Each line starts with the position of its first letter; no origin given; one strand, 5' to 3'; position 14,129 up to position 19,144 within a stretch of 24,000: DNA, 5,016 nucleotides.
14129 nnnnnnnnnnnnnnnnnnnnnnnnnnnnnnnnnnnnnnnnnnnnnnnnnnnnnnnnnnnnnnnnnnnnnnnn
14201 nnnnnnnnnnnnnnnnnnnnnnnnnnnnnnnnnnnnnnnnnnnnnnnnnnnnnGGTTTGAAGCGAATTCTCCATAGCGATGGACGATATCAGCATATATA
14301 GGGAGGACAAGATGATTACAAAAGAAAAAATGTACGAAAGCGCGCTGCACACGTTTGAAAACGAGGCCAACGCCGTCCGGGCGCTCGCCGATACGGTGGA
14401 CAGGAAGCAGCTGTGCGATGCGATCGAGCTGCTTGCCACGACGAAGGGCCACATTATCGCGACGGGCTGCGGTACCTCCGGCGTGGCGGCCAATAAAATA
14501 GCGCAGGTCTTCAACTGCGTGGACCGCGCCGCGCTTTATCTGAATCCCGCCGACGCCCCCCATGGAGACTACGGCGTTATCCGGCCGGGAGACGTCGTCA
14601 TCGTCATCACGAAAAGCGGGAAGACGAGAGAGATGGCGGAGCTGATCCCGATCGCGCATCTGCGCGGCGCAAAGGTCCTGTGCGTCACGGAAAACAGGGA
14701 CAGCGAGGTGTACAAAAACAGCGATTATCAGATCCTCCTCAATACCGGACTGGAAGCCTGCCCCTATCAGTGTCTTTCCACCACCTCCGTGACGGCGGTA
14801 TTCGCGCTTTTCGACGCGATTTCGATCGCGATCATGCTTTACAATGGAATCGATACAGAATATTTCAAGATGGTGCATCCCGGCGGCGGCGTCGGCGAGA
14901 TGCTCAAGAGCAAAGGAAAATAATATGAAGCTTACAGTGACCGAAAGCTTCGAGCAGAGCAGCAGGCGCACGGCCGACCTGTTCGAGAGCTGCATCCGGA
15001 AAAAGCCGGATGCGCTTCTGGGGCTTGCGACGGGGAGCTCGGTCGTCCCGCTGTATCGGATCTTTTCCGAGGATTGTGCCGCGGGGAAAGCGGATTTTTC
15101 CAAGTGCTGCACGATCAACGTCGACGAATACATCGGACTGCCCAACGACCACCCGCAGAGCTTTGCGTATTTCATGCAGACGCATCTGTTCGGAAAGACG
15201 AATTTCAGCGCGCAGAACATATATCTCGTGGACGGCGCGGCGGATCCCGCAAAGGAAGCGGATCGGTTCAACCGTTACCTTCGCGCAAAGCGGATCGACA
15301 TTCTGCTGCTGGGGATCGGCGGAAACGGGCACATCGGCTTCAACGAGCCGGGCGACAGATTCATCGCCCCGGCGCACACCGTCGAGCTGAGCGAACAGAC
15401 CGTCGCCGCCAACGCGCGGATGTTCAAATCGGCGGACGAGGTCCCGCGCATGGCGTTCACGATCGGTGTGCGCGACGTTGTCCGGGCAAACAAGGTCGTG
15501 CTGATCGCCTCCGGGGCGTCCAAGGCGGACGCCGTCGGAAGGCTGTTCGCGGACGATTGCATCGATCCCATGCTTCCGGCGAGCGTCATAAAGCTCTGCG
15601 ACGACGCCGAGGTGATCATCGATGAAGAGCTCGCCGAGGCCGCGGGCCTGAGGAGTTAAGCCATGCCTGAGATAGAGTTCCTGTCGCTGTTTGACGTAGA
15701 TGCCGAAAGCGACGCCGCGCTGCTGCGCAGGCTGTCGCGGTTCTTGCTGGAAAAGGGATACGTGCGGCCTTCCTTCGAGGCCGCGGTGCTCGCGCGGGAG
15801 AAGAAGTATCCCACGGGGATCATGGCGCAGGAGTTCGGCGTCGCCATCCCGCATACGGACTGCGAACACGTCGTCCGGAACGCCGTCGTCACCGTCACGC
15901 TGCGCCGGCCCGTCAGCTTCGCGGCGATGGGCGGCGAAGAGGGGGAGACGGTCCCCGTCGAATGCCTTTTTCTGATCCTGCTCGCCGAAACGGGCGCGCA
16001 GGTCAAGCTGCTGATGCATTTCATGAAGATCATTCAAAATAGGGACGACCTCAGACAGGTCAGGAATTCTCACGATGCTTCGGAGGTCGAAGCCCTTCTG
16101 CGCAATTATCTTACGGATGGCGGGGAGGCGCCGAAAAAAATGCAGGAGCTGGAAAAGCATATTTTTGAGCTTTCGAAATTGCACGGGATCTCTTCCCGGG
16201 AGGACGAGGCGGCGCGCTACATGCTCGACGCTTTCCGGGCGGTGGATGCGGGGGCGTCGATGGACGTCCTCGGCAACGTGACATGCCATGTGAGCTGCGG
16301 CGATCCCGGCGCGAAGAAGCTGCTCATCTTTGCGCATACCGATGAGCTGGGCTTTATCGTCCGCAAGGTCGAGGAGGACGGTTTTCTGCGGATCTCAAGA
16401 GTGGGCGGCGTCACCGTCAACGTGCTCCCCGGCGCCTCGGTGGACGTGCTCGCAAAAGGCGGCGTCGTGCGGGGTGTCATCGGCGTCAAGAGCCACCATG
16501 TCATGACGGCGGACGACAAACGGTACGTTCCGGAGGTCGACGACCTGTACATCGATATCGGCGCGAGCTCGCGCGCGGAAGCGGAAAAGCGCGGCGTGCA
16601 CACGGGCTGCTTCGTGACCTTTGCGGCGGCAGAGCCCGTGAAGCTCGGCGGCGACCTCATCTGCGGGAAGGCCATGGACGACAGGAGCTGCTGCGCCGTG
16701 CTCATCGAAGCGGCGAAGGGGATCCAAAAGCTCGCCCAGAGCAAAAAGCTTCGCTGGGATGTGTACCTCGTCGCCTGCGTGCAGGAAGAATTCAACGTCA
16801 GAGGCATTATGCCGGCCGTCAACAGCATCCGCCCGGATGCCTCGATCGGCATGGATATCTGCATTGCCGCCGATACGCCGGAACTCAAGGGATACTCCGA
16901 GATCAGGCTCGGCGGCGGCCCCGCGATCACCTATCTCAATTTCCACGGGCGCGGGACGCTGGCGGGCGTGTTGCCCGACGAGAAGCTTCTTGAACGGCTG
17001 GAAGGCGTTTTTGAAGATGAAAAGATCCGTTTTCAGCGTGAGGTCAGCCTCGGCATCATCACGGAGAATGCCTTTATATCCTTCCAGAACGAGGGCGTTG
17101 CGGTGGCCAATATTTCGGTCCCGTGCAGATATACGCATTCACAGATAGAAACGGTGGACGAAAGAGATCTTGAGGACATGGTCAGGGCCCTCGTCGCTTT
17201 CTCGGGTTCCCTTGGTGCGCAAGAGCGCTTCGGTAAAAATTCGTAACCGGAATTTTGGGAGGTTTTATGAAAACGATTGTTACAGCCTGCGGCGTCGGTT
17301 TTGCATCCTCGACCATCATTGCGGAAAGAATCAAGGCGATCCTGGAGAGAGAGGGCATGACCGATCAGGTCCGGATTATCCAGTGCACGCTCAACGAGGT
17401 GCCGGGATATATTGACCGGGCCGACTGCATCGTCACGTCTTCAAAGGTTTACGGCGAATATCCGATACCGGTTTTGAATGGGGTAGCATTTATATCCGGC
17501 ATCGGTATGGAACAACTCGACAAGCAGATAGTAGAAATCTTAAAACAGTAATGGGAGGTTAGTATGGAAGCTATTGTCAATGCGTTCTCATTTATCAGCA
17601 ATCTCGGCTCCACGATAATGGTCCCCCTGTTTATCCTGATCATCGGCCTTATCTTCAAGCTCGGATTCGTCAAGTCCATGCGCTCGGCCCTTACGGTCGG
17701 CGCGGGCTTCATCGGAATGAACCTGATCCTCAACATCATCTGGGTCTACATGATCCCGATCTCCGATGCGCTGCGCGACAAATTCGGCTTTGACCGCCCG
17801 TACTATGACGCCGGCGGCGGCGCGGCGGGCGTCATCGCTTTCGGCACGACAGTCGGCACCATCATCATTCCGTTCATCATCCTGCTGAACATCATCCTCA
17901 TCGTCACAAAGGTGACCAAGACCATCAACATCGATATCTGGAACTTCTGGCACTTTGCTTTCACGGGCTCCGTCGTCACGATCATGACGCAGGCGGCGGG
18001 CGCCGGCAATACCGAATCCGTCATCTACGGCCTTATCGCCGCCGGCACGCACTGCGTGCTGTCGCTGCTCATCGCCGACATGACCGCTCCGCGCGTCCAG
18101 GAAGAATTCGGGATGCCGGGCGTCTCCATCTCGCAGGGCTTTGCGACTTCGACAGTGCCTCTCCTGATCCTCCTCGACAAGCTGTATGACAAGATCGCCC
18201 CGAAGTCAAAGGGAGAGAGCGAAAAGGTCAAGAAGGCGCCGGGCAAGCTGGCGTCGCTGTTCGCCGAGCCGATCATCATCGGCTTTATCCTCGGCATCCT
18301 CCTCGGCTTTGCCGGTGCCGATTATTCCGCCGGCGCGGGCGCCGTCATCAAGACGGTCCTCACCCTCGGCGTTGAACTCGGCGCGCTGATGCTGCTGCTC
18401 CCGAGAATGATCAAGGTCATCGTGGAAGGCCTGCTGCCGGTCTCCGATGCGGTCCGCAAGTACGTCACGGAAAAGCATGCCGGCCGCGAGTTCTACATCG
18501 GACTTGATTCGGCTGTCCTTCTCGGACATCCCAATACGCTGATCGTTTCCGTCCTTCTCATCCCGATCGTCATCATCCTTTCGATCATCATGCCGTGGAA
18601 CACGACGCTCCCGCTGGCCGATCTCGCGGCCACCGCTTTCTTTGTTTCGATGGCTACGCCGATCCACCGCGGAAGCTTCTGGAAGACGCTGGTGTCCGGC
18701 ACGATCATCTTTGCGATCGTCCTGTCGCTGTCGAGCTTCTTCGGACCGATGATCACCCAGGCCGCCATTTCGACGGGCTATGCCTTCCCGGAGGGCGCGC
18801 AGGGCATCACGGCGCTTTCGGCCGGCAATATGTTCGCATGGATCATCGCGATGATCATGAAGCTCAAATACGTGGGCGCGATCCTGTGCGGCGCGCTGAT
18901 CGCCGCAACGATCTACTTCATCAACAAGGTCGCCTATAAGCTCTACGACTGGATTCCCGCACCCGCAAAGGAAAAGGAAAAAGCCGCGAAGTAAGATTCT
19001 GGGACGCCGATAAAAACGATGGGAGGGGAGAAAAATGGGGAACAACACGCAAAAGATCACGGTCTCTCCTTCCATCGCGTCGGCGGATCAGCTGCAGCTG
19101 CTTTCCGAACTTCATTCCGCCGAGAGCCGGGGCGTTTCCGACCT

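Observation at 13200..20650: Complete sgc-type orphan PTS locus (all seven E. coli sgcXBCQAER families) expanded by SIS and NagB-like enzymes, on a lower-GC segment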

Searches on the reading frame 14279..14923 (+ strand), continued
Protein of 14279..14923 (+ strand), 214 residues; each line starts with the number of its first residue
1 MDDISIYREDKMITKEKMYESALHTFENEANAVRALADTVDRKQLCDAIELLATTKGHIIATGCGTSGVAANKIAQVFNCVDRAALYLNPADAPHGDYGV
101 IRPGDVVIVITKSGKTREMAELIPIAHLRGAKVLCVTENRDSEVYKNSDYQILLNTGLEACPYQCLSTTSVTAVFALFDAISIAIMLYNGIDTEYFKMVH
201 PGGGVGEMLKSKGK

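Call 65: find_encoding_contigs(protein=P0315, flank=9000, max_places=1)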
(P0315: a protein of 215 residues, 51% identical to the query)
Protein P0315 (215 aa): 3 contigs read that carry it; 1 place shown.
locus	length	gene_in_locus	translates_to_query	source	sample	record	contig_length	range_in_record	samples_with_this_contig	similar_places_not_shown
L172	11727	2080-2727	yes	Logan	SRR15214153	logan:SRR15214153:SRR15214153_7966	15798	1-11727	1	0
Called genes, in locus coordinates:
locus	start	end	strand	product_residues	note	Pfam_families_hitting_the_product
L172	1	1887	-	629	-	?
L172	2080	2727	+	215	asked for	PF01380:SIS, PF13580:SIS_2 (weak)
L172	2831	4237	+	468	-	PF00171:Aldedh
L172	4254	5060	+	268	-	PF03437:BtpA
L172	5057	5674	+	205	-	PF00834:Ribul_P_3_epim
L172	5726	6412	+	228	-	PF00596:Aldolase_II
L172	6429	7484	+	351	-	PF08240:ADH_N, PF16912:Glu_dehyd_C, PF00107:ADH_zinc_N, PF13602:ADH_zinc_N_2 (weak)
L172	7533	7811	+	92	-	PF02302:PTS_IIB (weak)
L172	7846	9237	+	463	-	PF03611:EIIC-GAT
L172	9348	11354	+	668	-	PF05043:Mga (faint), PF00874:PRD (faint), PF00359:PTS_EIIA_2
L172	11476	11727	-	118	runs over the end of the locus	PF13419:HAD_2, PF00702:Hydrolase, PF13242:Hydrolase_like (weak)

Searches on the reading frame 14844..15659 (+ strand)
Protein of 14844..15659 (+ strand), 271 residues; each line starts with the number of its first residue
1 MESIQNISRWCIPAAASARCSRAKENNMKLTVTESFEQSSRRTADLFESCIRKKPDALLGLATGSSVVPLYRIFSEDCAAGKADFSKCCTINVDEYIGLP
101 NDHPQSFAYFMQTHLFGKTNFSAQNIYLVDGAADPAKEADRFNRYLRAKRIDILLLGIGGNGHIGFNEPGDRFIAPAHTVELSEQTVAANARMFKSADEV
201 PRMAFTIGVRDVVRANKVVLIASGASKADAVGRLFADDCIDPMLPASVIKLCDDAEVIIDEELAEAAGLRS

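Call 3: search_protein_families(library=pfam, proteins=[window:14844-15659:+], max_evalue=0.001)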
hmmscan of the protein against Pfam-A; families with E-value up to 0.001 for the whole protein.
window:14844-15659:+ (271 aa): 1 family
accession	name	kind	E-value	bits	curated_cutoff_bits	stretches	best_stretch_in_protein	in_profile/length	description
PF01182.26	Glucosamine_iso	-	7.9e-21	75.4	27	1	37-250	8-217/225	Glucosamine-6-phosphate isomerases/6-phosphogluconolactonase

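Call 4: search_protein_families(library=ncbifam, proteins=[window:14844-15659:+], max_evalue=0.001)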
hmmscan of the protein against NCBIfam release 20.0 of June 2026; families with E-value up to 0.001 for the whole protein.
window:14844-15659:+ (271 aa): 8 families
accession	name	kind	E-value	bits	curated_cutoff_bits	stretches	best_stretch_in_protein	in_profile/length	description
NF001684.0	PRK00443.1-4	subfamily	8.2e-62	209.1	326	1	28-265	1-239/260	glucosamine-6-phosphate deaminase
TIGR00502.1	nagB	equivalog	6e-58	196.2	236.9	1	28-264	1-244/259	glucosamine-6-phosphate deaminase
NF001682.0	PRK00443.1-1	equivalog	6.9e-46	156.7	528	1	28-262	1-229/262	glucosamine-6-phosphate deaminase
NF002557.0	PRK02122.1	subfamily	9.7e-43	146.2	384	1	13-265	14-273/653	glucosamine-6-phosphate deaminase-like protein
NF007291.0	PRK09762.1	equivalog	9.9e-39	133.3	271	1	27-261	3-235/236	galactosamine-6-phosphate isomerase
NF001685.0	PRK00443.1-5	equivalog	4.2e-34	118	513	1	57-262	35-242/266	glucosamine-6-phosphate deaminase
TIGR01198.1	pgl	equivalog_domain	1.7e-20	73.5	124.45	1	37-256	10-223/234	6-phosphogluconolactonase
NF009022.0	PRK12358.1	equivalog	1.8e-20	73.5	247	1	28-264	1-234/239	glucosamine-6-phosphate deaminase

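Call 27: search_solved_structures(query=window:14925-15659:+, max_evalue=0.00001)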
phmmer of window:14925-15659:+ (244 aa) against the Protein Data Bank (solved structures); distinct sequences matched with E-value up to 0.00001: 13.
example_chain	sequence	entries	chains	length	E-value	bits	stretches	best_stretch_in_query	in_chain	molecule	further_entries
2bkv_A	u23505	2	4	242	3.3e-46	161.1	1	1-238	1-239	GLUCOSAMINE-6-PHOSPHATE DEAMINASE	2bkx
2ri0_A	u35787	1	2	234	3.5e-43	151.2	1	31-236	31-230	Glucosamine-6-phosphate deaminase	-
2ri1_A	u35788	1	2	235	3.6e-43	151.2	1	31-236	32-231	Glucosamine-6-phosphate deaminase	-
1ne7_A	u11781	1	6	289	1.1e-33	120.2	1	1-217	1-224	Glucosamine-6-phosphate isomerase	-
1cd5_A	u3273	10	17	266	2.1e-32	115.9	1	30-235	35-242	PROTEIN (GLUCOSAMINE 6-PHOSPHATE DEAMINASE) | GLUCOSAMINE 6-PHOSPHATE DEAMINASE | GLUCOSAMINE-6-PHOSPHATE DEAMINASE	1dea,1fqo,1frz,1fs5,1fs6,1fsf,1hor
1jt9_A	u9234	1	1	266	1.9e-31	112.8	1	30-235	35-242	Glucosamine-6-Phosphate deaminase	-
5hj5_A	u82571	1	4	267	6.3e-31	111.1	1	30-236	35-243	Glucosamine-6-phosphate deaminase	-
4r7t_A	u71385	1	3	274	6.7e-31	111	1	30-236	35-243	Glucosamine-6-phosphate deaminase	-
3hn6_A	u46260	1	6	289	7e-31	111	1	24-234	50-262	Glucosamine-6-phosphate deaminase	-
7lqm_A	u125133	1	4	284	1.6e-30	109.8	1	30-235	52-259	Glucosamine-6-phosphate deaminase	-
7lqn_A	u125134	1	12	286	4.3e-29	105.1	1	30-233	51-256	Glucosamine-6-phosphate deaminase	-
6nbg_A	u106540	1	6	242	1.6e-13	54.2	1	1-236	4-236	Glucosamine-6-phosphate deaminase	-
1y89_A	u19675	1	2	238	8.9e-06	28.8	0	32-171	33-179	devB protein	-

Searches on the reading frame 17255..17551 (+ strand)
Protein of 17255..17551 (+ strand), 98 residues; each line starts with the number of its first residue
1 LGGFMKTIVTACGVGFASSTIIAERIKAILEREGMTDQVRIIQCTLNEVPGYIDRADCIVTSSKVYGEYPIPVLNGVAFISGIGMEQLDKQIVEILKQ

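Call 3: search_protein_families(library=pfam, proteins=[window:17255-17551:+], max_evalue=0.001)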
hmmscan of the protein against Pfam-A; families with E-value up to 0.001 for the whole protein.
window:17255-17551:+ (98 aa): 1 family
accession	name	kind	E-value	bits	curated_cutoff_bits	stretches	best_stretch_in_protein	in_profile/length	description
PF02302.22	PTS_IIB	-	6.1e-09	36.8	23.6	1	8-82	2-81/90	PTS system, Lactose/Cellobiose specific IIB subunit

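Call 4: search_protein_families(library=ncbifam, proteins=[window:17255-17551:+], max_evalue=0.001)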
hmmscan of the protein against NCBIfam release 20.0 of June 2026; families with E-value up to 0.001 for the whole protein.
window:17255-17551:+ (98 aa): 3 families
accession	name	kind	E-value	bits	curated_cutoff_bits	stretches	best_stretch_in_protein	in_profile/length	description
NF007643.0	PRK10310.1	equivalog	2.9e-19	69.3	95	1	6-97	3-93/94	PTS galactitol transporter subunit IIB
NF007094.0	PRK09548.1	equivalog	0.00023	19.7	687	1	7-69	504-564/598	PTS ascorbate-specific subunit IIBC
NF007586.0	PRK10222.1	equivalog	0.00063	19.6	138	1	7-71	4-66/101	PTS ascorbate transporter subunit IIB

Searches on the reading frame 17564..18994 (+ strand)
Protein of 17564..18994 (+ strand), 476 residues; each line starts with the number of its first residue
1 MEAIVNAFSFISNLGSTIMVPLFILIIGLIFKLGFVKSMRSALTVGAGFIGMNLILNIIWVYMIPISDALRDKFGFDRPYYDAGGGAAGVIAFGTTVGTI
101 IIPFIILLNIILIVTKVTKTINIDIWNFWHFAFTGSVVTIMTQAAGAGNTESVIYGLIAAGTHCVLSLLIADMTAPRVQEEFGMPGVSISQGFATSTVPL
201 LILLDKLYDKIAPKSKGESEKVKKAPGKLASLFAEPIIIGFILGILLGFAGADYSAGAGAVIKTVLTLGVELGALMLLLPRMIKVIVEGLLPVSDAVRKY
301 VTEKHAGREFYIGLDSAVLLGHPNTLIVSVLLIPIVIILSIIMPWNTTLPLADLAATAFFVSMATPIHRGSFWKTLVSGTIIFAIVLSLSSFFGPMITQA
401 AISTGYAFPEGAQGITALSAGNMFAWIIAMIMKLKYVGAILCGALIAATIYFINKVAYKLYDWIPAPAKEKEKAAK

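Call 3: search_protein_families(library=pfam, proteins=[window:17564-18994:+], max_evalue=0.001)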
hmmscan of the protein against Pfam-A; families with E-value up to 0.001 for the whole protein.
window:17564-18994:+ (476 aa): 1 family
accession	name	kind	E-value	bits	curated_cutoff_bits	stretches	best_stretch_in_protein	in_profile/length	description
PF03611.19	EIIC-GAT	-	1.9e-67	228.5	24.2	1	13-410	4-393/394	PTS system sugar-specific permease component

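Call 4: search_protein_families(library=ncbifam, proteins=[window:17564-18994:+], max_evalue=0.001)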
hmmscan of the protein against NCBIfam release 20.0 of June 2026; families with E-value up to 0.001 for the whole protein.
window:17564-18994:+ (476 aa): 1 family
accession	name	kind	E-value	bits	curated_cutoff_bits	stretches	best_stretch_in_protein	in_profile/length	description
TIGR00827.1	EIIC-GAT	subfamily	5.7e-113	377.9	542.2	1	12-432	2-406/407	galactitol-specific PTS transporter subunit IIC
